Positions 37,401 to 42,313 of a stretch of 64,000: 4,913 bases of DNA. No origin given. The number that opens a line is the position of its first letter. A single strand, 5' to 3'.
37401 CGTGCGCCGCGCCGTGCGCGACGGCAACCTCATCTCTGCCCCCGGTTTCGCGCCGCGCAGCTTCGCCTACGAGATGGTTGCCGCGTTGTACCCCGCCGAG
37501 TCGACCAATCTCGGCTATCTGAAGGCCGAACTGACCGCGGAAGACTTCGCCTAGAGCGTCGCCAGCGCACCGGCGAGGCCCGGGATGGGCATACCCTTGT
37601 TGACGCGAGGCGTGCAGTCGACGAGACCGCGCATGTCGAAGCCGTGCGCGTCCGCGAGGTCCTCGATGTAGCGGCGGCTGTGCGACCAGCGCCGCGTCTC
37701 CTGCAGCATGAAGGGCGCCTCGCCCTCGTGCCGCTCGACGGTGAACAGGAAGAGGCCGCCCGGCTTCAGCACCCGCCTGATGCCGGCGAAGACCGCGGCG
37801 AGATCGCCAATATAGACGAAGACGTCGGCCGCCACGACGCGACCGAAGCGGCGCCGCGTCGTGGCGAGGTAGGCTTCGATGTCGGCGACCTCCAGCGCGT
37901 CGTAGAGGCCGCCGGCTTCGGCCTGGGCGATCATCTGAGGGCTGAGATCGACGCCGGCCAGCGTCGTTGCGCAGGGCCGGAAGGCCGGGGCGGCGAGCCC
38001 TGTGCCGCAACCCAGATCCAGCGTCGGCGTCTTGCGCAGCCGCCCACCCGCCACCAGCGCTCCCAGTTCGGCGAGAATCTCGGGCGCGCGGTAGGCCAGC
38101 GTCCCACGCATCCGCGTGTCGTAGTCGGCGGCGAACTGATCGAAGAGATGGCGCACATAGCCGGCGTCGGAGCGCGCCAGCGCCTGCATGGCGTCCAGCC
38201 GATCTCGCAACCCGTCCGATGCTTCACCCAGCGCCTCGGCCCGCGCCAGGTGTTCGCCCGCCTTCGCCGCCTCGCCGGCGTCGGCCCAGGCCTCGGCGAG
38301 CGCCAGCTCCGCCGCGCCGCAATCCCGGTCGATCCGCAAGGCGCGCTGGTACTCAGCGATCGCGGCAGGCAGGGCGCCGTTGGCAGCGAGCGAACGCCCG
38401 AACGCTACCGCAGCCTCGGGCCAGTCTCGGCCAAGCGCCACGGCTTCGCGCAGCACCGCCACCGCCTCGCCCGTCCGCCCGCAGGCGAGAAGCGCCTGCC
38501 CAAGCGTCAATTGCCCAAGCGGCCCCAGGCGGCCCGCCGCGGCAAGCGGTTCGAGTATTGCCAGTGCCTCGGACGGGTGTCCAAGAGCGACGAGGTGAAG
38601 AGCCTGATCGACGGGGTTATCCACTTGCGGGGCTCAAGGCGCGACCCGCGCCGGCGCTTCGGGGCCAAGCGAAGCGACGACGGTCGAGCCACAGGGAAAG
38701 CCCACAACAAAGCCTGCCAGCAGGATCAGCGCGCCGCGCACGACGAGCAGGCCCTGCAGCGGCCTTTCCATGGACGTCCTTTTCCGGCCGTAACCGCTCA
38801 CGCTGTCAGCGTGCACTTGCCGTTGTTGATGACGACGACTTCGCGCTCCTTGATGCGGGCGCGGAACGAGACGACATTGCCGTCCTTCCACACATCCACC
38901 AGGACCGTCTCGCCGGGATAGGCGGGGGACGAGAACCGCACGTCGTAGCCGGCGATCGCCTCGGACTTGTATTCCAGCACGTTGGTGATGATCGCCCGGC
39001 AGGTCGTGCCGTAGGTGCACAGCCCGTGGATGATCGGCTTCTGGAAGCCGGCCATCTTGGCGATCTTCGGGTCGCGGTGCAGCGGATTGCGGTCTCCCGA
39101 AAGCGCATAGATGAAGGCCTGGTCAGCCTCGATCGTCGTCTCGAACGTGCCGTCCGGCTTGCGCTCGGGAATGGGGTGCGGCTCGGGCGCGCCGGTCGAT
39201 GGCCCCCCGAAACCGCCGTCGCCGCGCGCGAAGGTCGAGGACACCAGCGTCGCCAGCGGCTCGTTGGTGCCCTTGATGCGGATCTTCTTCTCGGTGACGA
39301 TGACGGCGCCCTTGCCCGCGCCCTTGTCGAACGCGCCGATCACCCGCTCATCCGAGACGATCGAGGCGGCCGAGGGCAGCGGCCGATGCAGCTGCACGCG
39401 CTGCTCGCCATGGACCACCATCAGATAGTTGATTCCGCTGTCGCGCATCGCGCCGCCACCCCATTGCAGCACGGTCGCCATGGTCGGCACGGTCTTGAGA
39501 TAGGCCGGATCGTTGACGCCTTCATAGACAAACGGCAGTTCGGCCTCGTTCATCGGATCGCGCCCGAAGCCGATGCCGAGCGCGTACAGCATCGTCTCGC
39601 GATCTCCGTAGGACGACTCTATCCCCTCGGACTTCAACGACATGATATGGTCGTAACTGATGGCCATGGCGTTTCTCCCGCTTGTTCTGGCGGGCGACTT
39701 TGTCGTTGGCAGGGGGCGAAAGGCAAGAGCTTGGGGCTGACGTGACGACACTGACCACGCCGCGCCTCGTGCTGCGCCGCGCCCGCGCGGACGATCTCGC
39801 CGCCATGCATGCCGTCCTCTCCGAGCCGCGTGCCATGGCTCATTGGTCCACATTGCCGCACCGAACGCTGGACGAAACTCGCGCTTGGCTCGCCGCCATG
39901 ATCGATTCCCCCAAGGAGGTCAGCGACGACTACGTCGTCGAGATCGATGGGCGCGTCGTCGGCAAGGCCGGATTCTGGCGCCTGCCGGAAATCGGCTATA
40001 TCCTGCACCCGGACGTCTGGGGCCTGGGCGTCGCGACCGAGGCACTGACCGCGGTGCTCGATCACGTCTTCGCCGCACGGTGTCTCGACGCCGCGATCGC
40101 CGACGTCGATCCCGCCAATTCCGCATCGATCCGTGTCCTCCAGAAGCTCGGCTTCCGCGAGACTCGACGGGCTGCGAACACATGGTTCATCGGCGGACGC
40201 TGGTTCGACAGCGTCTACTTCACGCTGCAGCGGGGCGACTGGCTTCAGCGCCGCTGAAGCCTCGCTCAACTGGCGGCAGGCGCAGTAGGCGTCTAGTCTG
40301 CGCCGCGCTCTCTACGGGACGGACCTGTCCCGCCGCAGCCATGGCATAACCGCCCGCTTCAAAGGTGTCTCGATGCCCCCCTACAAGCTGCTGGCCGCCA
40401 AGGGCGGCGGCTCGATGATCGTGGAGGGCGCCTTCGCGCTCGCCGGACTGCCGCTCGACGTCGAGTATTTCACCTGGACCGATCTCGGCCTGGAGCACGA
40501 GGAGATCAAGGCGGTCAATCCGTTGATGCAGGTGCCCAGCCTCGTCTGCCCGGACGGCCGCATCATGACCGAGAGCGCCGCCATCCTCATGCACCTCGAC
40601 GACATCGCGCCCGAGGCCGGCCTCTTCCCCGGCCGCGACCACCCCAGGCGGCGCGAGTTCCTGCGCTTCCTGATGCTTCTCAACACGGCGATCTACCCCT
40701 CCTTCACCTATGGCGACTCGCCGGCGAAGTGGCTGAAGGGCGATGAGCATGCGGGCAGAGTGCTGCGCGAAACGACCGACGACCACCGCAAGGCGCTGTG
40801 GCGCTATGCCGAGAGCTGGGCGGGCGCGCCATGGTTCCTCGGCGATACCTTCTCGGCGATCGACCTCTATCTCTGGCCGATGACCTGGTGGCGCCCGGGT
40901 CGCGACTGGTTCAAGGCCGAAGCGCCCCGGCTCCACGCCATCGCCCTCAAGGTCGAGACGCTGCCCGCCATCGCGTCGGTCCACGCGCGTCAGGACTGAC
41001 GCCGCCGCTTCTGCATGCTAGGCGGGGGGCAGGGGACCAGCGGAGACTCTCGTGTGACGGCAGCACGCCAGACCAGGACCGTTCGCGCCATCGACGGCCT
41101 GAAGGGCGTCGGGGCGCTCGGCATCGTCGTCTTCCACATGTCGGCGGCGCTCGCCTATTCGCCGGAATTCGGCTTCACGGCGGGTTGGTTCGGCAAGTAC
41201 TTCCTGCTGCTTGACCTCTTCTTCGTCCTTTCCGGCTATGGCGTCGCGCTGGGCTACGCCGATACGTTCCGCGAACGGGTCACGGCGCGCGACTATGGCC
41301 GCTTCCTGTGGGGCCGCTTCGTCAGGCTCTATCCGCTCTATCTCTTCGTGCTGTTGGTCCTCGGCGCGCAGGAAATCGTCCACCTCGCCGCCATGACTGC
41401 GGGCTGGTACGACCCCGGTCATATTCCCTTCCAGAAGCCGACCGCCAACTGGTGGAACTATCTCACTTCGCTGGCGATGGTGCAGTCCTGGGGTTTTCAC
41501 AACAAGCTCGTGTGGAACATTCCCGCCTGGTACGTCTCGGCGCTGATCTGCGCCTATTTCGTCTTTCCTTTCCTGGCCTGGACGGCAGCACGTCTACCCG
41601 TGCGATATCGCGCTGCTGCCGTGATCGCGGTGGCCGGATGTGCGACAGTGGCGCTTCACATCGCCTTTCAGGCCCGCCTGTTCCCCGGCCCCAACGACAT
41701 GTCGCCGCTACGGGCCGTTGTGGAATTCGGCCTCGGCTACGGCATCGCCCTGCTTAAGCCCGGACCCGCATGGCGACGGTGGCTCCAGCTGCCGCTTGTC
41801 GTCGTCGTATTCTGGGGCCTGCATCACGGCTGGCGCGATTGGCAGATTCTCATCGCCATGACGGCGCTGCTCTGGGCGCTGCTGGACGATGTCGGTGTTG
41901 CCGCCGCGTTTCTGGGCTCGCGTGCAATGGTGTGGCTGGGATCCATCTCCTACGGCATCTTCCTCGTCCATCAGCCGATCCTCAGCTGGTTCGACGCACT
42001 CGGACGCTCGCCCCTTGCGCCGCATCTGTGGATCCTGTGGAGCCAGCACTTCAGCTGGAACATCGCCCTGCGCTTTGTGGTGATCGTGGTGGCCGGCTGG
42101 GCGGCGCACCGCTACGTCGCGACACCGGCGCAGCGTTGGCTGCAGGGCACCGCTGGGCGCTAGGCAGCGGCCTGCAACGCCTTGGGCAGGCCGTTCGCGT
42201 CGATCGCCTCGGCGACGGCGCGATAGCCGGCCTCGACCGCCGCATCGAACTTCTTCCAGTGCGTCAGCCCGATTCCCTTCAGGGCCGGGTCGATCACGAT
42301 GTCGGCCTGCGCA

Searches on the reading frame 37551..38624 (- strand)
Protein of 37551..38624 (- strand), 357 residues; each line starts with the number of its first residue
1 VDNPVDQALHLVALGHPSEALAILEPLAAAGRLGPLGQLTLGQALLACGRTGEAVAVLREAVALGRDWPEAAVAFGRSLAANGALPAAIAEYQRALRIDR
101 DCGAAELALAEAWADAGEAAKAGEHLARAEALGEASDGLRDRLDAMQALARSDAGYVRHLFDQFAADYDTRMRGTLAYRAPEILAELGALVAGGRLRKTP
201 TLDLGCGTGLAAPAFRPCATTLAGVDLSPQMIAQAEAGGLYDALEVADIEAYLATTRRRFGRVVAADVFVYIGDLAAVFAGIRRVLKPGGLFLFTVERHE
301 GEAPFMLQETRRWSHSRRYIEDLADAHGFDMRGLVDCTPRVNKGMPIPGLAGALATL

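Call 94: search_protein_families(library=pfam, proteins=[window:37551-38624:-], max_evalue=0.00001)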
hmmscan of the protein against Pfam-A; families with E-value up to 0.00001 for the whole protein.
window:37551-38624:- (357 aa): 9 families
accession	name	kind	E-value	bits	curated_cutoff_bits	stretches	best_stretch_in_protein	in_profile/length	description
PF08241.18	Methyltransf_11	-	8e-15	55.7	21.2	1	202-294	1-95/95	Methyltransferase domain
PF13489.12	Methyltransf_23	-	3.8e-14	53.2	27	1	184-331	9-161/164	Methyltransferase domain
PF13649.12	Methyltransf_25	-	2.9e-13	50.8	27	1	202-290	2-97/97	Methyltransferase domain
PF08242.18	Methyltransf_12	-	3.9e-12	47.2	30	1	202-292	1-98/98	Methyltransferase domain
PF13847.12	Methyltransf_31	-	3.1e-11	43.6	27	1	199-314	5-134/145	Methyltransferase domain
PF13414.12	TPR_11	-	3e-08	33.6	26.8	0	76-101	1-26/42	TPR repeat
PF14559.12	TPR_19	-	1.3e-07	32.3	25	0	11-72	1-62/68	Tetratricopeptide repeat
PF13432.12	TPR_16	-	5.3e-07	30.4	32.7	0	6-65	2-61/65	Tetratricopeptide repeat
PF13428.12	TPR_14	-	9.6e-07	29.3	23.5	0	38-75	4-41/44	Tetratricopeptide repeat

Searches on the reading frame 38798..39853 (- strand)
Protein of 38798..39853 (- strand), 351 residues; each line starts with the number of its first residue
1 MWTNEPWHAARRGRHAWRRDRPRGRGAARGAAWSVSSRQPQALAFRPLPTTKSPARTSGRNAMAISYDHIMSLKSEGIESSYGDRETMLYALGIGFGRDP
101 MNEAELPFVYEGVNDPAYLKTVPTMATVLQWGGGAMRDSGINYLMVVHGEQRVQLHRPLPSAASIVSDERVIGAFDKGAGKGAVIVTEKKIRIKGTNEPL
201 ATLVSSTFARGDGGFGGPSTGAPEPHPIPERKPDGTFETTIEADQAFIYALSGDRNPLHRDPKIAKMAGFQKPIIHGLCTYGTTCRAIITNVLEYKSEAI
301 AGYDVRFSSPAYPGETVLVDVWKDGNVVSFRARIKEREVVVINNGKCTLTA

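Call 94: search_protein_families(library=pfam, proteins=[window:38798-39853:-], max_evalue=0.00001)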
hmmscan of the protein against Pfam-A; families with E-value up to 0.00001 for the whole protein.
window:38798-39853:- (351 aa): 3 families
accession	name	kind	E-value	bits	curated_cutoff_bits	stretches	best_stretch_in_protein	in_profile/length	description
PF01575.25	MaoC_dehydratas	-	7.7e-25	87.3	27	1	229-342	6-120/123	MaoC like domain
PF22622.2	MFE-2_hydrat-2_N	-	2.5e-20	73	27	1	81-211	2-130/130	MFE-2 hydratase 2 N-terminal domain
PF13452.11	FAS1_DH_region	-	1.3e-07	32.3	22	0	123-192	51-122/132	FAS1-like, dehydratase domain region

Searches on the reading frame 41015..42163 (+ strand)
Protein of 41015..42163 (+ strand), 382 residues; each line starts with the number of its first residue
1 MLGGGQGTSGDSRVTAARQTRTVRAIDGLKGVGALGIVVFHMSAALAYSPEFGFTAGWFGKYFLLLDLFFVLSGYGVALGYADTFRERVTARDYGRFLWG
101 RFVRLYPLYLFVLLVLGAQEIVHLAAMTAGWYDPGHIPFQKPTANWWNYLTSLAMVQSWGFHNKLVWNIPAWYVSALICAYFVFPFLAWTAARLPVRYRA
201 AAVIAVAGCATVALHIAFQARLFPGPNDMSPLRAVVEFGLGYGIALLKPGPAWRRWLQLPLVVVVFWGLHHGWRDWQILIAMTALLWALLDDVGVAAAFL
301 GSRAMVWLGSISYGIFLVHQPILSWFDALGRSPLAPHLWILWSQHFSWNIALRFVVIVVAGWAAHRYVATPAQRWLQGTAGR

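Call 94: search_protein_families(library=pfam, proteins=[window:41015-42163:+], max_evalue=0.00001)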
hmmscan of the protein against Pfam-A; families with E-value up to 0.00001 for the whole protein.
window:41015-42163:+ (382 aa): 1 family
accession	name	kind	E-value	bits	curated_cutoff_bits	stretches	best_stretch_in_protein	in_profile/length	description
PF01757.29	Acyl_transf_3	-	7.4e-25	88.1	31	1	24-362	2-322/326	Acyltransferase domain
